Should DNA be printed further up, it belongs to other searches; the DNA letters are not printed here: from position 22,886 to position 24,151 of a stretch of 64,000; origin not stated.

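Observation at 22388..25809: HD-domain protein + radical SAM/SPASM enzyme + DUF2284-like metal-binding protein operon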

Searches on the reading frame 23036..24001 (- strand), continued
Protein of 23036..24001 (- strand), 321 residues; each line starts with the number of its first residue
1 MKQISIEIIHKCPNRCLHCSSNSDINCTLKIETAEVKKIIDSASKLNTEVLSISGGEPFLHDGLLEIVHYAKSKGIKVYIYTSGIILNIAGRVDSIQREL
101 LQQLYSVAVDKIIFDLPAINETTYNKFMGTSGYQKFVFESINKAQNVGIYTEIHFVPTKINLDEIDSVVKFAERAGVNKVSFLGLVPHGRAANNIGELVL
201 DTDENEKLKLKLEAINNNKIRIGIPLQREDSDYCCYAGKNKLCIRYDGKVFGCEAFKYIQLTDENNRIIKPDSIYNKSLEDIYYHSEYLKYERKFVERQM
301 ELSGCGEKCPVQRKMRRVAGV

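Call 104: search_protein_families(library=padloc, proteins=[L082:8629-11028:+, L082:11035-13701:+, L082:7001-7963:+, L082:7973-8617:+], max_evalue=0.001)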
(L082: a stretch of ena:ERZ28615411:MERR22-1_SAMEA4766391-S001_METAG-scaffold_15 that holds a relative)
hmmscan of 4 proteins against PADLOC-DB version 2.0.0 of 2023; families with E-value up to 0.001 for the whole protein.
L082:8629-11028:+ (800 aa): 1 family
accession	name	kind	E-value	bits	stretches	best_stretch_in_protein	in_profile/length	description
PDLC04140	mad8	-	0.00045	17.8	0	78-257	30-200/314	mads_8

L082:11035-13701:+ (889 aa): 3 families
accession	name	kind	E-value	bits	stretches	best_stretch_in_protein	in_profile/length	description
PDLC02219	RdrB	-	5.4e-35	118.9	2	524-640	499-613/914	-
PDLC02218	RdrB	-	8.1e-31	104.9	1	500-862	452-843/855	-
PDLC01908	CARF5--CARF_ADA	-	0.0007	16.6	0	764-870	485-585/605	-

L082:7001-7963:+ (321 aa): 2 families
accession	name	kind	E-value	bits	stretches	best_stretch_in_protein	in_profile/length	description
PDLC02903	pVip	-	3.5e-13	47.6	1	4-184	2-170/257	Viperins not associated with kinases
PDLC02904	pVip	-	7.4e-13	46.6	1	8-189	9-179/262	Viperins associated with kinases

L082:7973-8617:+ (215 aa): 0 families
